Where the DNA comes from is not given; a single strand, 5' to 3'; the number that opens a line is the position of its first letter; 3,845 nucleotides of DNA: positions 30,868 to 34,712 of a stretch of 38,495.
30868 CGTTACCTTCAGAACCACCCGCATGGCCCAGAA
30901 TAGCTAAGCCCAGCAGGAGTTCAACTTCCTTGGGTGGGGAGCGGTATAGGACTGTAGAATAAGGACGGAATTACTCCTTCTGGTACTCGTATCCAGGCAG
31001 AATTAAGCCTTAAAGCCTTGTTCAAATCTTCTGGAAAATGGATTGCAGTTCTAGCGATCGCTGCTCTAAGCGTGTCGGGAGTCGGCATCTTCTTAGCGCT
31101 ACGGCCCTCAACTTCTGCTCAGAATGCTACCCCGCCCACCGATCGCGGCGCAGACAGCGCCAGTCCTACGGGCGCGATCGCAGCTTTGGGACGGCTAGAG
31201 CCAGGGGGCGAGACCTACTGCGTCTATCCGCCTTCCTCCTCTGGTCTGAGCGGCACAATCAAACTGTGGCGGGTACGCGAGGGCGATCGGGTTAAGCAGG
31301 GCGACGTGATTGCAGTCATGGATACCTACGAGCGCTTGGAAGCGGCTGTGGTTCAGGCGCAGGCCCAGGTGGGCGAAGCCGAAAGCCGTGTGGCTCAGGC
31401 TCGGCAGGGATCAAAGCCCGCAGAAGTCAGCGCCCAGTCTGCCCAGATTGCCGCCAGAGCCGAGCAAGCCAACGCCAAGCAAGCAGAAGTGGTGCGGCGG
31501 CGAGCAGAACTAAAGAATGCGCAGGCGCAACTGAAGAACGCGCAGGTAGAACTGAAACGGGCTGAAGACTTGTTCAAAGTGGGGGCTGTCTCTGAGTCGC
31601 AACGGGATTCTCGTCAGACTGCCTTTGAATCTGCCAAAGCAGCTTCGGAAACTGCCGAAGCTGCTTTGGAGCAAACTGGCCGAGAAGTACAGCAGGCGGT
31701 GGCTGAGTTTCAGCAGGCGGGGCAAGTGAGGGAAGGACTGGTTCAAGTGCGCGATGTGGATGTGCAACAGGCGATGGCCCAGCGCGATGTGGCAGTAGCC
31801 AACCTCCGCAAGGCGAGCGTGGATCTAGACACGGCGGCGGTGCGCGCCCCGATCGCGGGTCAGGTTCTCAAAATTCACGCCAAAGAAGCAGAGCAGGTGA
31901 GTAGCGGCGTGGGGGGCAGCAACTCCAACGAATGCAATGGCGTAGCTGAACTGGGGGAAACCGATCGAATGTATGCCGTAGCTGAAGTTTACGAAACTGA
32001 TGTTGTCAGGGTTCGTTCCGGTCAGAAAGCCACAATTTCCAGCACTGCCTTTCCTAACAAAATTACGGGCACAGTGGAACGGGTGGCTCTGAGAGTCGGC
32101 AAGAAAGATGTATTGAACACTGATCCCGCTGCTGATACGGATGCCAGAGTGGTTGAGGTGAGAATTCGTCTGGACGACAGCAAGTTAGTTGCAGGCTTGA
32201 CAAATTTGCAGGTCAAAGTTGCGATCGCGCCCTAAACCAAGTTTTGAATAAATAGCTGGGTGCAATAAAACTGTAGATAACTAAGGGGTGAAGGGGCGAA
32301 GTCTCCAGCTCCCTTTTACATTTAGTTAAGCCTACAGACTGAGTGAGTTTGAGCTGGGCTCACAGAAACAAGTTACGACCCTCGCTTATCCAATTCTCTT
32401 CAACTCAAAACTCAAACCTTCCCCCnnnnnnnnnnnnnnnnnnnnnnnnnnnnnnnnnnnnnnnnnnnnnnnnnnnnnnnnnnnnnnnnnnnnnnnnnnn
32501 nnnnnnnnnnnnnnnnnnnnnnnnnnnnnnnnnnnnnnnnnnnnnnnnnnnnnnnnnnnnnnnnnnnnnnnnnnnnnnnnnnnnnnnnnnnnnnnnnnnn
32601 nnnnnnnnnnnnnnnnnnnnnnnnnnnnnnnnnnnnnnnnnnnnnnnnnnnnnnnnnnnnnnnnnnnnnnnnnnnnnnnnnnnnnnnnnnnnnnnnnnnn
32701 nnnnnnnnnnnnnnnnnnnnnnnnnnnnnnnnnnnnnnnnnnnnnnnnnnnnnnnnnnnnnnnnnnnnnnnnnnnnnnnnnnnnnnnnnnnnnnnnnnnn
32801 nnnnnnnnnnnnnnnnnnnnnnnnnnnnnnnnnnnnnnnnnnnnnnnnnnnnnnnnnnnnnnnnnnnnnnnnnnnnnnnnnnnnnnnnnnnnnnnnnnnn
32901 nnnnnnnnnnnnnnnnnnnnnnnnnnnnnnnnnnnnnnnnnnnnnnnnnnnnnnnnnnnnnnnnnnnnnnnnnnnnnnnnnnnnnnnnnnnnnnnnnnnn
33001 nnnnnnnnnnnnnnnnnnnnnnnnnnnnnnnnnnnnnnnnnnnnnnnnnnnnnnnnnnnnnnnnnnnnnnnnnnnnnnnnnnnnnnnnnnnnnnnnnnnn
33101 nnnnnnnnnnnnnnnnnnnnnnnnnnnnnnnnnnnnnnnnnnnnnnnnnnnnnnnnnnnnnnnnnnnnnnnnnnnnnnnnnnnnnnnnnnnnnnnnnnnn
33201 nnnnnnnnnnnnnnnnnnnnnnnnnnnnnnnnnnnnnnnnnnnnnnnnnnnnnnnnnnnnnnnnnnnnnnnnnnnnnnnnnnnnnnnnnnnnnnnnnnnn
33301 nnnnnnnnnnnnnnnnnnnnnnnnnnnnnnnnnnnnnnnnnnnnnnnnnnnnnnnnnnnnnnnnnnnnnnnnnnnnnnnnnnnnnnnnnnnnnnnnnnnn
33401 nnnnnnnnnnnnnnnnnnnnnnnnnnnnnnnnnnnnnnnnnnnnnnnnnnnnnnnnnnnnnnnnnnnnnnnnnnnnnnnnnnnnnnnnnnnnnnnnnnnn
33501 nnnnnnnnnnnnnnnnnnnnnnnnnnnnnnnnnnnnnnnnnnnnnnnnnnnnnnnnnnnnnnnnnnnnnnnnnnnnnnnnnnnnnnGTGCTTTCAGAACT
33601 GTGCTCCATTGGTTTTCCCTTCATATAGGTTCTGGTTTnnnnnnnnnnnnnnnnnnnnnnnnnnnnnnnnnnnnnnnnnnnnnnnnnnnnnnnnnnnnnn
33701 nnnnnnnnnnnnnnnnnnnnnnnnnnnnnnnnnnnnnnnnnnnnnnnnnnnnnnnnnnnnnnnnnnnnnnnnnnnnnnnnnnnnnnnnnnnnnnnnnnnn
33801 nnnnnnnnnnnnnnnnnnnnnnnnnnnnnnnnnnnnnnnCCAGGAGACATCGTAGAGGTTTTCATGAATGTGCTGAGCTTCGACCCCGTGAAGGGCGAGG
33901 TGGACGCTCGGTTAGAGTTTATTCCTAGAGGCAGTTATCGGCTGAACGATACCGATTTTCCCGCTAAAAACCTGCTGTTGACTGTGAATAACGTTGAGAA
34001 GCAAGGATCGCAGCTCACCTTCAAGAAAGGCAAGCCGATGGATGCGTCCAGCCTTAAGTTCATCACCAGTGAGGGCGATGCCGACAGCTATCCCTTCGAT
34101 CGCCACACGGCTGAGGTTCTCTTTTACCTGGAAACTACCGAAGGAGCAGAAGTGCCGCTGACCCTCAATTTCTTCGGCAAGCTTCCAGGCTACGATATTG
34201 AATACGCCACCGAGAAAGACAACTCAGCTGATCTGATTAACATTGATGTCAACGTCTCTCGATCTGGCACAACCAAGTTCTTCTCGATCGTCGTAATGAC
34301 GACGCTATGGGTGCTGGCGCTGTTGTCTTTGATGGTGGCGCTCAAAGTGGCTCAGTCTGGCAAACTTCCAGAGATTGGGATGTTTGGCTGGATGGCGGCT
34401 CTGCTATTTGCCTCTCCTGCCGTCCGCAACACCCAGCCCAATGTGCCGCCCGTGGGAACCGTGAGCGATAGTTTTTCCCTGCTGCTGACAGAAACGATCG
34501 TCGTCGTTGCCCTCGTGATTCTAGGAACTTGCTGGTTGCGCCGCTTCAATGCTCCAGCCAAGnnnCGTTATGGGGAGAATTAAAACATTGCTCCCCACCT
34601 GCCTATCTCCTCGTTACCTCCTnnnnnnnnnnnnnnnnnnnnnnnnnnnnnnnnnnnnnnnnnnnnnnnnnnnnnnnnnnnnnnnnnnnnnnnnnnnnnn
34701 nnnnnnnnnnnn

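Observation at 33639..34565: Inserted ORF resembles a pentameric ligand-gated ion channel (Pro-loop receptor) lacking M4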

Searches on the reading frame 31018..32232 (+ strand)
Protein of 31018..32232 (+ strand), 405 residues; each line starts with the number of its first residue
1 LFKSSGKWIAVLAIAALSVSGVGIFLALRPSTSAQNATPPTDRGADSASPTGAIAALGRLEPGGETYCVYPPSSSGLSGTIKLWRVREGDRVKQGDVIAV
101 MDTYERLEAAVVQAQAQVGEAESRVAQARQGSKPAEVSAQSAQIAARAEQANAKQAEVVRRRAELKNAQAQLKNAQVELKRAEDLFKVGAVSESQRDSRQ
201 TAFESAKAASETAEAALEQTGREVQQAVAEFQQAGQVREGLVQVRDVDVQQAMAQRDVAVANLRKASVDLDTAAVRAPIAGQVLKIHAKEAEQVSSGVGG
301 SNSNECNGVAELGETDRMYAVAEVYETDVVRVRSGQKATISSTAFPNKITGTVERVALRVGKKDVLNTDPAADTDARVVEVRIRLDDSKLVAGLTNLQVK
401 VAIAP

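Call 5: search_protein_families(library=pfam, proteins=[window:31018-32232:+], max_evalue=1)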
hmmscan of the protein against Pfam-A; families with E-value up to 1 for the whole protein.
window:31018-32232:+ (405 aa): 8 families
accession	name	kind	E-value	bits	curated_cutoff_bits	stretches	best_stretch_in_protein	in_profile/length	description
PF13437.12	HlyD_3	-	9.6e-11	42.8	22.2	1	275-389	2-97/106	HlyD family secretion protein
PF13533.13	Biotin_lipoyl_2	-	1.1e-10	41.5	29.8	1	74-102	4-32/32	Biotin-lipoyl like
PF16576.10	HlyD_D23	-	8.4e-09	35.5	30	2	257-389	93-205/214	Barrel-sandwich domain of CusB or HlyD membrane-fusion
PF00364.28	Biotin_lipoyl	-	5.4e-05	23.4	22.1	1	79-102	15-37/73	Biotin-requiring enzyme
PF01551.29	Peptidase_M23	-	0.027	15.1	28.7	1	84-105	55-76/96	Peptidase family M23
PF08614.16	ATG16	-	0.43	11.2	33.7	1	98-234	18-159/200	Autophagy protein 16 (ATG16)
PF07374.17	DUF1492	-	0.6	10.8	21.5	0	142-176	25-59/100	Protein of unknown function (DUF1492)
PF13375.12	RnfC_N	-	0.71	10.4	25.6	0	86-104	46-64/101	RnfC Barrel sandwich hybrid domain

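Call 6: search_protein_families(library=ncbifam, proteins=[window:31018-32232:+], max_evalue=1)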
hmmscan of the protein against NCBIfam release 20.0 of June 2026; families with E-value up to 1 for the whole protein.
window:31018-32232:+ (405 aa): 27 families (the best 25 are shown)
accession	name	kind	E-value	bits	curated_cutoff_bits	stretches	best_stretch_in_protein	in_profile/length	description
TIGR02971.1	heterocyst_DevB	subfamily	1.2e-82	278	129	1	54-403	1-327/327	ABC exporter membrane fusion protein, DevB family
TIGR01730.1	RND_mfp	subfamily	1.2e-23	83.6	94.9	3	246-361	108-215/322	efflux RND transporter periplasmic adaptor subunit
TIGR00998.1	8a0101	subfamily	2.9e-18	65.9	390.8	1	75-360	47-285/334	EmrA/EmrK family multidrug efflux transporter periplasmic adaptor subunit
NF002939.0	PRK03598.1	equivalog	3e-14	52.9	393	2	78-156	52-127/332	secretion protein HlyD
TIGR01843.1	type_I_hlyD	subfamily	3.9e-14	52.5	208.65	2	138-399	139-386/422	HlyD family type I secretion periplasmic adaptor subunit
NF008606.0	PRK11578.1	equivalog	1.4e-12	47.4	342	3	242-347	153-252/371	macrolide transporter subunit MacA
NF007785.0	PRK10476.1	equivalog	1.5e-12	47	376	1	75-367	53-295/347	multidrug transporter subunit MdtN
TIGR00999.1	8a0102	subfamily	2.8e-08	33.2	319.3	3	245-363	63-174/271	CzcB/NccB family metal efflux transporter periplasmic adaptor subunit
TIGR03794.1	NHLM_micro_HlyD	equivalog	4.6e-08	32.4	156.2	1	74-299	63-280/421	NHLP bacteriocin system secretion protein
NF033138.2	RND-peri-MexC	equivalog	2.2e-07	30.3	625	2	155-237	100-182/375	MexC family multidrug efflux RND transporter periplasmic adaptor subunit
NF045904.1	RND-peri-MexE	equivalog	3.1e-07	29.6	714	3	77-179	70-169/390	multidrug efflux RND transporter periplasmic adaptor subunit MexE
NF007850.1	PRK10559.1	equivalog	3.7e-07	29.5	400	2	199-363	76-229/303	p-hydroxybenzoic acid efflux pump subunit AaeA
NF004547.1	PRK05889.1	equivalog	3.3e-05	24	75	1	77-101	46-70/71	biotin/lipoyl-binding carrier protein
NF006079.0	PRK08225.1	equivalog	0.0001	22.3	95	1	75-100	43-68/70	acetyl-CoA carboxylase biotin carboxyl carrier protein subunit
NF008589.1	PRK11556.1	equivalog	0.00018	20.6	391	1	81-180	95-191/392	MdtA/MuxA family multidrug efflux RND transporter periplasmic adaptor subunit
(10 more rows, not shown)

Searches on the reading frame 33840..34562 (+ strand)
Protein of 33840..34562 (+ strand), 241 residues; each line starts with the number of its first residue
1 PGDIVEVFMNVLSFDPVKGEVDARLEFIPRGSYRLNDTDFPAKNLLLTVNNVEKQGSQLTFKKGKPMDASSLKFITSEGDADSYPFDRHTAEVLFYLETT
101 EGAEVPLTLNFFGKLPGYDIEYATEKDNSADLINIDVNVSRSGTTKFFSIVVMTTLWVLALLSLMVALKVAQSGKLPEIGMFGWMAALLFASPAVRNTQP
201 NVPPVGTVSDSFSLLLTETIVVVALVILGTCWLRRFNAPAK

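Call 51: predict_structure(alignment_id=A4)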
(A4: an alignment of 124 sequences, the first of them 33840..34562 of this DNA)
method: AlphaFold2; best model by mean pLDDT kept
length: 241 residues; sequences in the alignment: 124
mean_pLDDT: 85.0   pTM: 0.72
mean pLDDT of the five models: 85.0, 84.5, 84.4, 83.3, 82.8
residues with pLDDT >= 90: 96; 70-90: 122; 50-70: 22; < 50: 1
segments of 3 or more residues with pLDDT < 50: none
pLDDT, mean of each block of 10 residues (from residue 1): 86 89 94 90 93 81 92 89 86 91 90 89 74 89 88 87 89 83 80 73 63 85 89 73 48
secondary structure, 60 per line:
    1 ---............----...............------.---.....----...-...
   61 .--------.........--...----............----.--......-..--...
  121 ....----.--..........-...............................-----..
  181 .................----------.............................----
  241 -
elements in order: E4-15 E20-30 E45-49 E58-61 E70-78 E88-99 E107-112 E118-124 E132-141 H143-173 H179-197 H208-236

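Call 53: fold_search(model_id=the predicted structure, library=pdb)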
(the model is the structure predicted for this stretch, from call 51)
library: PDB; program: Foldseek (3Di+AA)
matches with E <= 10: 1537; with E <= 0.001: 194
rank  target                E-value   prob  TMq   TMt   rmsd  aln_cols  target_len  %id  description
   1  8yx6_A                7.7e-09  1.00  0.44  0.35   9.1       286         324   14  Structure of a Cys-loop Receptor in Zinc Binding State (released 2025-01-01)
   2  6cnk_B                3.4e-08  1.00  0.50  0.36   8.6       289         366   13  Structure of the 3alpha2beta stiochiometry of the human Alpha4Beta2 nicotinic receptor (released 2018-05-02)
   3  8zrn_C                3.9e-08  1.00  0.49  0.34   8.7       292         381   15  Structure of abt (released 2025-04-30)
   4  6cnj_A                4.1e-08  1.00  0.50  0.34   8.7       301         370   13  Structure of the 2alpha3beta stiochiometry of the human Alpha4Beta2 nicotinic receptor (released 2018-05-02)
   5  8utb_A                4.1e-08  1.00  0.47  0.32   9.8       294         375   10  Alpha7-nicotinic acetylcholine receptor bound to epibatidine and NS-1738 (released 2024-02-21)
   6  8byi_A                4.1e-08  1.00  0.43  0.35  10.4       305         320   14  Alvinella pompejana nicotinic acetylcholine receptor Alpo4 in complex with CHAPS(Alpo4_CHAPS) (released 2023-07-12)
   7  8ssz_A                5.2e-08  1.00  0.51  0.35   8.4       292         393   14  The 2alpha3beta stoichiometry of full-length human alpha4beta2 nicotinic acetylcholine receptor in complex with acetyl (released 2024-02-07)
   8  9y94_C                5.2e-08  1.00  0.36  0.28  10.2       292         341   15  Homomeric Glycine Receptor alpha2 with PTX in an Open State (released 2026-03-18)
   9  6pxd_A                6.7e-08  1.00  0.36  0.28  12.0       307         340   13  CryoEM structure of zebra fish alpha-1 glycine receptor, Apo state (released 2021-02-10)
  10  9fau_C                7.1e-08  1.00  0.42  0.32  11.1       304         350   15  CryoEM structure of human full-length beta3gamma2 GABA(A) receptor in complex with GARLH4, the TMD of Neuroligin2 and  (released 2025-07-02)
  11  8st1_A                7.5e-08  1.00  0.50  0.35   9.0       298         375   14  The 3alpha2beta stoichiometry of human alpha4beta2 nicotinic acetylcholine receptor in complex with acetylcholine and  (released 2024-02-07)
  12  9y7w_E                7.5e-08  1.00  0.46  0.35   9.4       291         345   11  Homomeric Glycine Receptor alpha2 with 1 mM Glycine in an Open State (released 2026-03-18)
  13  2xq9_A                7.5e-08  1.00  0.46  0.38   9.2       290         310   15  Pentameric ligand gated ion channel GLIC mutant E221A in complex with tetraethylarsonium (TEAs) (released 2010-11-10)
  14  9vix_A                8.5e-08  1.00  0.44  0.30   9.1       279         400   11  human alpha 7 nicotinic acetylcholine receptor L278A mutant in complex with L-nicotine (desensitized state) (released 2025-09-10)
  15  7m6q_A                9.0e-08  1.00  0.44  0.33   9.5       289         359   12  Full length alpha1 Glycine receptor in presence of 1mM Glycine and 32uM Tetrahydrocannabinol State 1 (released 2022-08-03)
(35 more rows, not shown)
